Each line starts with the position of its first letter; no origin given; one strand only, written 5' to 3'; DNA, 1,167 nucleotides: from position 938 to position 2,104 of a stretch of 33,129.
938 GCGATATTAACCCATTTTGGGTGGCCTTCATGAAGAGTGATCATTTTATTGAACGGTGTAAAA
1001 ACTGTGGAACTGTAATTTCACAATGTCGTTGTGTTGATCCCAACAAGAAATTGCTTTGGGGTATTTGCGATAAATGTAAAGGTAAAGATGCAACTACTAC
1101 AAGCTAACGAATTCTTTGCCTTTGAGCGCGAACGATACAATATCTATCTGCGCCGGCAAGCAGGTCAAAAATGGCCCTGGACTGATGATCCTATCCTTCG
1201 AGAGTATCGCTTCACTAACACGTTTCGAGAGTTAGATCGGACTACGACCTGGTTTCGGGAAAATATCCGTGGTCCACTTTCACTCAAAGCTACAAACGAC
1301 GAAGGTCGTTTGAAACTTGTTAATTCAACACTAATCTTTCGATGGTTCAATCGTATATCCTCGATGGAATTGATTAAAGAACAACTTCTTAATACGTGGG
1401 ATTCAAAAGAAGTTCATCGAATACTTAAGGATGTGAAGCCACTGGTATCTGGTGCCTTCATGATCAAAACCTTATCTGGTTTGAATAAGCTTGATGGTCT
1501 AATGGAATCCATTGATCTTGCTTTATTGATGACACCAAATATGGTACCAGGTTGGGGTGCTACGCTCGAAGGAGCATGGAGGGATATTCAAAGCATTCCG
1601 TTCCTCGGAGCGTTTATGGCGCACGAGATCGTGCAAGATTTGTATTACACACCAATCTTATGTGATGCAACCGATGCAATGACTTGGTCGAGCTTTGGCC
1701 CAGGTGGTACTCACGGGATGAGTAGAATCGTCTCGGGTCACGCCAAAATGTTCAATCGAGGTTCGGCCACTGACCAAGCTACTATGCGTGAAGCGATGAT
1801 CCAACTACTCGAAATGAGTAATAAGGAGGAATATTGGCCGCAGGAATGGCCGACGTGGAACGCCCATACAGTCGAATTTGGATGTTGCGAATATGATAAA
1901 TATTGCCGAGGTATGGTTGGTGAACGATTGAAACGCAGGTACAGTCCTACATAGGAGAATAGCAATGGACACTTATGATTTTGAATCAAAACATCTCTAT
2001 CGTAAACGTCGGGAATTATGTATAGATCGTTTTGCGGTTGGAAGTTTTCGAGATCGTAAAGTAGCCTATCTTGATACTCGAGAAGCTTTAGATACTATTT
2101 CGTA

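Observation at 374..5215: Thymidine (5-hmdU-derived) hypermodification gene cluster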

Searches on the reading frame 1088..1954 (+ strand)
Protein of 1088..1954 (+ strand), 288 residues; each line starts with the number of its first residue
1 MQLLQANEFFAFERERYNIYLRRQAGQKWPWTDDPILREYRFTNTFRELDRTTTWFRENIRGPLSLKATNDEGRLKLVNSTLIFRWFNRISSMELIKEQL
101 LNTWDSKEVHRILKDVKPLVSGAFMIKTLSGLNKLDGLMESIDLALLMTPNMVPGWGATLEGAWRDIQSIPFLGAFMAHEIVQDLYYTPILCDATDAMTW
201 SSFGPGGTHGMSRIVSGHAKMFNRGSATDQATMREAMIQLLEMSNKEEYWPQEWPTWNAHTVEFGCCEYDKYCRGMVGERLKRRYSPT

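Call 3: search_protein_families(library=pfam, proteins=[window:1088-1954:+], max_evalue=0.1)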
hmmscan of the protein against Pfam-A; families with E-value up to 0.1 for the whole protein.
window:1088-1954:+ (288 aa): 1 family
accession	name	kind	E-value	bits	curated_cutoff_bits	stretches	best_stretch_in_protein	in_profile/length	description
PF18723.6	HMUDK_hel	-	3e-36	125.7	25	1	7-277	5-276/281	5-hmdU DNA kinase, helical domain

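Call 4: search_protein_families(library=phrogs, proteins=[window:1088-1954:+], max_evalue=0.01)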
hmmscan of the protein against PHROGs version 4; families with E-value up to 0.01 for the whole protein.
window:1088-1954:+ (288 aa): 1 family
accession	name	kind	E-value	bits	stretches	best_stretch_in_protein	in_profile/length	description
phrog_2396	-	unknown function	2.4e-47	163.2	2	5-133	6-138/331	-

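Call 9: search_dna_similar(query=window:1088-1954:+, collection=phages, mode=protein, max_rows=30)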
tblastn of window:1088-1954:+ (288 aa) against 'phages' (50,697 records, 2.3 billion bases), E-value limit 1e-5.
Records with a match: 102; places in all: 104; records where one place covers at least 80% of the query: 96.
Best place of each record, by identity: <60% 102.
By first word of the organism name: Pseudomonas 70; Bordetella 9; Bacillus 6; Rhizobium 3; Stenotrophomonas 2; Brevibacterium 2; Acinetobacter 2; Ralstonia 2; Lysinibacillus 2; phage 1; and 3 more.
By host as written in the record: Pseudomonas aeruginosa 27; Pseudomonas aeruginosa PAO1 22; - 11; Bordetella bronchiseptica ATCC 10580 9; Pseudomonas sp. 5; Pseudomonas aeruginosa PA14 4; Pseudomonas aeruginosa PAO-1 2; Stenotrophomonas maltophilia 2; and 17 more.
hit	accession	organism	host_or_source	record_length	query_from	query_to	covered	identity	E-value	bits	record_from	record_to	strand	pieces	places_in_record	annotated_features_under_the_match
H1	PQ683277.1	phage Simon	raw sewage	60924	8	285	97%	42.7%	2e-63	221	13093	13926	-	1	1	record has no annotation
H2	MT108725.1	Pseudomonas phage Epa5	Pseudomonas sp.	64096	2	285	99%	39.9%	3e-61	215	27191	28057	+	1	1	none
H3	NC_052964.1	Pseudomonas phage Epa5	Pseudomonas sp.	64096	2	285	99%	39.9%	3e-61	215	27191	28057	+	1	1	none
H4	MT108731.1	Pseudomonas phage Epa43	Pseudomonas sp.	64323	2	285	99%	39.9%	5e-61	214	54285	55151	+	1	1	none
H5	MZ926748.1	Pseudomonas phage AIIMS-Plu-RaNi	Pseudomonas luteola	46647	8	288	98%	39.9%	7e-59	207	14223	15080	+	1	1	hypothetical protein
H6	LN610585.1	Pseudomonas phage vB_PaeS_PAO1_Ab20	Pseudomonas aeruginosa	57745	5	285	98%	38.8%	6e-56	199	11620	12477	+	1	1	record has no annotation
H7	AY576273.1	Alphaproteobacteria phage PhiJL001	-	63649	2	279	97%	39.2%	2e-56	201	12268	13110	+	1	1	gp19 | gp18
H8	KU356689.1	Pseudomonas phage ZC01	Pseudomonas aeruginosa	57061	5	285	98%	38.6%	2e-56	201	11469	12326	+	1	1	hypothetical protein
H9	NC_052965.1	Pseudomonas phage ZC01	Pseudomonas aeruginosa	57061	5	285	98%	38.6%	2e-56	201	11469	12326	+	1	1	hypothetical protein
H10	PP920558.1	Pseudomonas phage Lucjan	Pseudomonas aeruginosa PAO-1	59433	9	285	96%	39.1%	3e-54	194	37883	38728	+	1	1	hypothetical protein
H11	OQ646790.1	Pseudomonas phage PA_LZ03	Pseudomonas aeruginosa PA14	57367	5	285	98%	38.4%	2e-56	201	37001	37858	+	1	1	hypothetical protein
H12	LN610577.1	Pseudomonas phage vB_PaeS_PAO1_Ab18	Pseudomonas aeruginosa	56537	3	285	98%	37.6%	2e-56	201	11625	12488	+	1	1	ORF13: hypothetical protein | ORF12: hypothetical protein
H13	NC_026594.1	Pseudomonas phage vB_PaeS_PAO1_Ab18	Pseudomonas aeruginosa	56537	3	285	98%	37.6%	2e-56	201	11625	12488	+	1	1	ORF13: hypothetical protein | ORF12: terminase small subunit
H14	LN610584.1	Pseudomonas phage vB_PaeS_PAO1_Ab19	Pseudomonas aeruginosa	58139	3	285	98%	37.6%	3e-56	200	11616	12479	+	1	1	record has no annotation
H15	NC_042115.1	Pseudomonas phage vB_PaeS_PAO1_Ab19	Pseudomonas aeruginosa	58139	3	285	98%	37.6%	3e-56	200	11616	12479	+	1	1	hypothetical protein | terminase small subunit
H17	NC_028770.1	Pseudomonas phage PaMx11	Pseudomonas aeruginosa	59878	8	279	94%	38.9%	1e-56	201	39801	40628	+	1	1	hypothetical protein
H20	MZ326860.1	Stenotrophomonas phage Sonora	Stenotrophomonas maltophilia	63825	5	286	98%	31.3%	8e-31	127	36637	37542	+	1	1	alpha-glutamyl/putrescinyl thymine pyrophosphorylase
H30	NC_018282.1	Pseudomonas phage MP1412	Pseudomonas aeruginosa PAO1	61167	1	286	99%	29.9%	4e-25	110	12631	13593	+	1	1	hypothetical protein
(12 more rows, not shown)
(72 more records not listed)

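Call 11: get_annotated_region(hit=H17, flank=5000)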
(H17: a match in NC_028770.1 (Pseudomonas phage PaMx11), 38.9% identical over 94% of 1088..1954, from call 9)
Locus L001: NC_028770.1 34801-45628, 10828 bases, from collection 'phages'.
description: Pseudomonas phage PaMx11, complete genome.
organism: Pseudomonas phage PaMx11 (NCBI taxid 1175657)
taxonomy: Viruses; Duplodnaviria; Heunggongvirae; Uroviricota; Caudoviricetes; Mesyanzhinovviridae; Bradleyvirinae; Abidjanvirus; Pseudomonas virus PaMx11
host: Pseudomonas aeruginosa; source: environmental water sample; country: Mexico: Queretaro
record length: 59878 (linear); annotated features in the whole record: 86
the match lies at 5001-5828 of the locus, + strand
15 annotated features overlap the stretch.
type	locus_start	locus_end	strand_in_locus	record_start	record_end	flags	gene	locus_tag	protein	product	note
CDS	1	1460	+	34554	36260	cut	nrdA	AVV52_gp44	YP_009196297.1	ribonucleotide reductase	-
regulatory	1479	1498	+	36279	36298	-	-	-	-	terminator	terminator_3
CDS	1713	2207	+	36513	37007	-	-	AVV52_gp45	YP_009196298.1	hypothetical protein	-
CDS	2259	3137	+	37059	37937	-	-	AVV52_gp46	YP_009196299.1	hypothetical protein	-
CDS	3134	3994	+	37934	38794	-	-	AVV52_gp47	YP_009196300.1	putative FAD dependent oxidoreductase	-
CDS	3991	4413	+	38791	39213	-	-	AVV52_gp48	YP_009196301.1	acetyltransferase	-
CDS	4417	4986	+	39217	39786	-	-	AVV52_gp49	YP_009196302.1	terminase small subunit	-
CDS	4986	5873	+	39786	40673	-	-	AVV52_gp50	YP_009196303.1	hypothetical protein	-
CDS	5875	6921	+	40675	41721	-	-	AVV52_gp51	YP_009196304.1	thymidylate synthase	-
CDS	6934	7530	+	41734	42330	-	thyA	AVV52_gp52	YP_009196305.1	putative HD domain-containing protein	-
CDS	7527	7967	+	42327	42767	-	-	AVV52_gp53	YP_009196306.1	hypothetical protein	-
regulatory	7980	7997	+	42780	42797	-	-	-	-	terminator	terminator_4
CDS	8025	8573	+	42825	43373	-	-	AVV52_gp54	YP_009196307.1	hypothetical protein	-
CDS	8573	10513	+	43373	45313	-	-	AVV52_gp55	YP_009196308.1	putative DNA polymerase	-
CDS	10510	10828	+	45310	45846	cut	cd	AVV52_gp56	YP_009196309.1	putative dCMP deaminase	-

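Call 12: get_annotated_region(hit=H20, flank=5000)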
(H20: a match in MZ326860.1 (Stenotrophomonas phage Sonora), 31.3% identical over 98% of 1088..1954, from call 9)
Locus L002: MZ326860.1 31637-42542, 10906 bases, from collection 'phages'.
description: Stenotrophomonas phage Sonora, complete genome.
organism: Stenotrophomonas phage Sonora (NCBI taxid 2859660)
taxonomy: Viruses; Duplodnaviria; Heunggongvirae; Uroviricota; Caudoviricetes; Mesyanzhinovviridae
host: Stenotrophomonas maltophilia; source: soil sample; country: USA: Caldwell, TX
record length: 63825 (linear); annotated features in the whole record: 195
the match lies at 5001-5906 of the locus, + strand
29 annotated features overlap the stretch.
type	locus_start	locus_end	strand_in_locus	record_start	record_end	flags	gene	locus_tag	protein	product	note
CDS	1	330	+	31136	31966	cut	-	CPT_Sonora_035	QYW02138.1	hypothetical protein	-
CDS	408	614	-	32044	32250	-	-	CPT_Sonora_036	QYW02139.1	hypothetical protein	-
regulatory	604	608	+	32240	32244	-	-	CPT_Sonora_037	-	ribosome_binding_site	-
CDS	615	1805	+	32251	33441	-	-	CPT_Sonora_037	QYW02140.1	RecD-like 5'-3' helicase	-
regulatory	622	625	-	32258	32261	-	-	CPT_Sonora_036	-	ribosome_binding_site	-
regulatory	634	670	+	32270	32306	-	-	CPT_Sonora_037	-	terminator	-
regulatory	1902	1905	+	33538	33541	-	-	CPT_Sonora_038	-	ribosome_binding_site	-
CDS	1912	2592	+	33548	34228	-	-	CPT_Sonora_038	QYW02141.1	hypothetical protein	-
regulatory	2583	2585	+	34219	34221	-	-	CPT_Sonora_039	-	ribosome_binding_site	-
CDS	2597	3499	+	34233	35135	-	-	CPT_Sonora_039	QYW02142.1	alpha-glutamyl/putrescinyl thymine pyrophosphorylase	IPR040741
regulatory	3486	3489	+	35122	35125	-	-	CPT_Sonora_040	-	ribosome_binding_site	-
CDS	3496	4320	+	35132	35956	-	-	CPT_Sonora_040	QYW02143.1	putative membrane protein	-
regulatory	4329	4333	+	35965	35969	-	-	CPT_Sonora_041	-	ribosome_binding_site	-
CDS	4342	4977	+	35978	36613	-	-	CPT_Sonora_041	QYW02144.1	nucleotide kinase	IPR040924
regulatory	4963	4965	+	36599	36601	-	-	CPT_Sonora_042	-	ribosome_binding_site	-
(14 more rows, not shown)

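Call 13: search_protein_families(library=pfam, proteins=[L001:2259-3137:+, L001:4417-4986:+, L001:4986-5873:+, L001:5875-6921:+, L002:2597-3499:+, L002:4342-4977:+, L002:4974-5936:+, L002:5951-6661:+, L002:3496-4320:+], max_evalue=0.001)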
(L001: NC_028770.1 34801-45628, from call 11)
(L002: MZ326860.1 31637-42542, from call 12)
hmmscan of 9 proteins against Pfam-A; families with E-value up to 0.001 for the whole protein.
L001:2259-3137:+ (292 aa): 1 family
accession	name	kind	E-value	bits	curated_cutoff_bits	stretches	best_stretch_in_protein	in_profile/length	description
PF18724.6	ADDT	-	1.6e-27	97.1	26.2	1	25-255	24-231/232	Amino acid:DNA transferase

L001:4417-4986:+ (189 aa): 3 families
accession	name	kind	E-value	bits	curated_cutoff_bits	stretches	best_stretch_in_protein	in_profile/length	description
PF13671.12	AAA_33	-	2.9e-06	28.1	27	1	6-138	1-122/143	AAA domain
PF06414.18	Zeta_toxin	-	1.5e-05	24.9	22.3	0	85-169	92-178/199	Zeta toxin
PF13401.12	AAA_22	-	0.00029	21.6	27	1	4-51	5-45/130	AAA domain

L001:4986-5873:+ (295 aa): 1 family
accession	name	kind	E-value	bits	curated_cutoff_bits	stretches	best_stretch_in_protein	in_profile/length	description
PF18723.6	HMUDK_hel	-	5.6e-41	141.2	25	1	4-279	4-276/281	5-hmdU DNA kinase, helical domain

L001:5875-6921:+ (348 aa): 1 family
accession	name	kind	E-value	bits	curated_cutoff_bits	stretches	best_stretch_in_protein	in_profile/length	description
PF00303.24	Thymidylat_synt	-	2.3e-24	86.4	24.3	1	17-231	7-226/266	Thymidylate synthase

L002:2597-3499:+ (300 aa): 1 family
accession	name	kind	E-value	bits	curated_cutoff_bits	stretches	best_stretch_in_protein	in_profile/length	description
PF18724.6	ADDT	-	2.4e-23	83.5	26.2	1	48-263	39-231/232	Amino acid:DNA transferase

L002:4342-4977:+ (211 aa): 3 families
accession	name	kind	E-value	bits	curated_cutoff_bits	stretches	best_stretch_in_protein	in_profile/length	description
PF18748.7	HMUDK_HMUD1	-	2.1e-15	57.2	27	1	3-162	19-170/196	5-hmdU DNA kinase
PF13238.12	AAA_18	-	4.8e-05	24.2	29.4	1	5-147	2-119/128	AAA domain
PF13401.12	AAA_22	-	0.00069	20.4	27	0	3-40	7-46/130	AAA domain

L002:4974-5936:+ (320 aa): 1 family
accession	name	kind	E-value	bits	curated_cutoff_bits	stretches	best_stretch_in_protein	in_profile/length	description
PF18723.6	HMUDK_hel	-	5.2e-52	177.4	25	1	10-304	3-279/281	5-hmdU DNA kinase, helical domain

L002:5951-6661:+ (236 aa): 1 family
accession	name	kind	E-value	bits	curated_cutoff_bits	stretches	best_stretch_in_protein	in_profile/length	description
PF18757.6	Nmad5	-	5.1e-14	53.3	27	1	113-188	131-206/206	Nucleotide modification associated domain 5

L002:3496-4320:+ (274 aa): 3 families
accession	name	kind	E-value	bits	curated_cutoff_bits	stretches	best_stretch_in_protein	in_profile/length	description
PF01266.30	DAO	-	3.5e-07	30.5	27.9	1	119-263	188-344/353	FAD dependent oxidoreductase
PF13450.12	NAD_binding_8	-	0.00015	22.4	21.9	0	6-34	1-29/68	NAD(P)-binding Rossmann-like domain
PF01494.25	FAD_binding_3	-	0.00082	19.1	22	0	4-34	4-34/349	FAD binding domain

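Call 28: search_solved_structures(query=window:1088-1954:+, max_evalue=1)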
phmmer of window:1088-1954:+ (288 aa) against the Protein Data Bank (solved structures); distinct sequences matched with E-value up to 1: 3.
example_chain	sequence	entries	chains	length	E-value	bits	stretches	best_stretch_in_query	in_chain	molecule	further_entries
7pua_DK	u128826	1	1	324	0.0018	21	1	159-250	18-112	mS58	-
6hiv_DK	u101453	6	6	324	0.0026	20.5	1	159-250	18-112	ms58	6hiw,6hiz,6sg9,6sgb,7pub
9hny_DK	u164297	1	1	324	0.012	18.3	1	159-250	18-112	mS58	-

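Call 36: find_related_loci(query=window:1088-1954:+, collection=viral_contigs, flank=10000)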
Query window:1088-1954:+ (288 aa) in viral_contigs; peptide patterns used: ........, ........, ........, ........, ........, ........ (x = any residue, [..] = any of these).
5 stretches matched a pattern; 2 encode a relative of the query (tblastn E <= 1e-3); 2 distinct loci.
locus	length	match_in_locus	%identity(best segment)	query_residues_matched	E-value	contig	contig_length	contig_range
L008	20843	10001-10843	43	9-285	5e-71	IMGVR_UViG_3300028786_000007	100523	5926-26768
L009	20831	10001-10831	39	1-279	1e-58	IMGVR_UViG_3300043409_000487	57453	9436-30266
